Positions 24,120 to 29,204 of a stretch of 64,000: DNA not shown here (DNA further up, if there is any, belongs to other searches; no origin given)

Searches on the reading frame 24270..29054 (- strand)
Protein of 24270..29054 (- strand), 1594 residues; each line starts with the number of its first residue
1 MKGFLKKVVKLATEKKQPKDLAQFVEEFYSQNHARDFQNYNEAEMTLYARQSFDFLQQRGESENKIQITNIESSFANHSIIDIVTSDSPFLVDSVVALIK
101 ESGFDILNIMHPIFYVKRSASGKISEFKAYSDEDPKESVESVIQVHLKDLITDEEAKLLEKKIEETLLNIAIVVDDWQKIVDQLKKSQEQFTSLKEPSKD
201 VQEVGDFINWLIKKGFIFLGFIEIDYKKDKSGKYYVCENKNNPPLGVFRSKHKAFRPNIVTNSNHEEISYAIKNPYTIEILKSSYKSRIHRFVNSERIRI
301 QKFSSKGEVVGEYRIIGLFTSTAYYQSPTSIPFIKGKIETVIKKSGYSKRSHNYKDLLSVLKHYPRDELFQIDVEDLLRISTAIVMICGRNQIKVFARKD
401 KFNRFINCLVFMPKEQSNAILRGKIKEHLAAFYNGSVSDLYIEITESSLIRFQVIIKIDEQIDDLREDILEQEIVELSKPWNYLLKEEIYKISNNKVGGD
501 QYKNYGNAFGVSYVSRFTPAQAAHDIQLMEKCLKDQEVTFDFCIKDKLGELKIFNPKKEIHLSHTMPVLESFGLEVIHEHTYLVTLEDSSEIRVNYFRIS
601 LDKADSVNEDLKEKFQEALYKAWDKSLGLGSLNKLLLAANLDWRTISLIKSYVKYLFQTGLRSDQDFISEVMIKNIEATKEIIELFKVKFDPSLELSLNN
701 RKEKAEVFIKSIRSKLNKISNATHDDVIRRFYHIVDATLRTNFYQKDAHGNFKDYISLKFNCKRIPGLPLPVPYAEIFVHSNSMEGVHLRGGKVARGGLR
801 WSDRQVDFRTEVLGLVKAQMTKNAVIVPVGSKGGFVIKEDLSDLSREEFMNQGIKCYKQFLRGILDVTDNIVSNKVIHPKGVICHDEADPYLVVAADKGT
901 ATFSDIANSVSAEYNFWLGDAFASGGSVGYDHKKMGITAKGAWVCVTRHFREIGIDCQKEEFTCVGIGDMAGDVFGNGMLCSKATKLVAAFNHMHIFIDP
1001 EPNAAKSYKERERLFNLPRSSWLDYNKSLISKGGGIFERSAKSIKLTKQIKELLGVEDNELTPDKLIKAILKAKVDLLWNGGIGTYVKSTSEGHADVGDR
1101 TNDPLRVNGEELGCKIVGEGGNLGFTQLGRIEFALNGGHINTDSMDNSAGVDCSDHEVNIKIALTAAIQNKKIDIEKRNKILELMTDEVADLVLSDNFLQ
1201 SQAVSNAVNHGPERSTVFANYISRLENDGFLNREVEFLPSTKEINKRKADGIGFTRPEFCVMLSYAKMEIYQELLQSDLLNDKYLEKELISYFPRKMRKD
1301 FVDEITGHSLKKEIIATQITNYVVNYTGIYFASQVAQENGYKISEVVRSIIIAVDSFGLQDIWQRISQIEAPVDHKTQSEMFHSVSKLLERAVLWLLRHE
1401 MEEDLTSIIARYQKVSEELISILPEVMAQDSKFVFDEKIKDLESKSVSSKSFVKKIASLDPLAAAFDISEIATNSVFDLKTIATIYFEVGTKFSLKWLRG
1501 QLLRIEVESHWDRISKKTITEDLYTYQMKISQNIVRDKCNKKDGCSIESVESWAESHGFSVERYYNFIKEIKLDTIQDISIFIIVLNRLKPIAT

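Call 12: search_protein_families(library=pfam, proteins=[window:24270-29054:-], max_evalue=0.001)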
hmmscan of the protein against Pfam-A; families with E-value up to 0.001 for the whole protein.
window:24270-29054:- (1594 aa): 8 families
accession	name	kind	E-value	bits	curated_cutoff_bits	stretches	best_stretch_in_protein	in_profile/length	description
PF05088.18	Bac_GDH_CD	-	2.8e-258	857.8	22.8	1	712-1206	2-496/497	Bacterial NAD-glutamate dehydrogenase, catalytic domain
PF21074.2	GDH_C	-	4.7e-90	302.6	26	1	1252-1590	2-338/339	Glutamate dehydrogenase, C-terminal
PF21075.3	GDH_ACT1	-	4e-26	92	23.7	1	24-162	1-143/144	Glutamate dehydrogenase, ACT1 domain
PF21073.2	GDH_HM1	-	1.8e-20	73.1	21.2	1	331-387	1-57/60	Glutamate dehydrogenase, helical motif 1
PF21076.3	GDH_ACT2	-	1.1e-18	68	22.8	1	394-481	1-89/90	Glutamate dehydrogenase, ACT2 domain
PF21078.2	GDH_HM3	-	1.2e-16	61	24.6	1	632-692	6-66/66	Glutamate dehydrogenase, helical motif 3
PF21077.3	GDH_ACT3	-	1.5e-12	47.5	22.2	1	550-609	18-77/80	Glutamate dehydrogenase, ACT3 domain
PF21079.2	GDH_HM2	-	1.3e-05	25.5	21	1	502-531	15-44/45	Glutamate dehydrogenase, helical motif 2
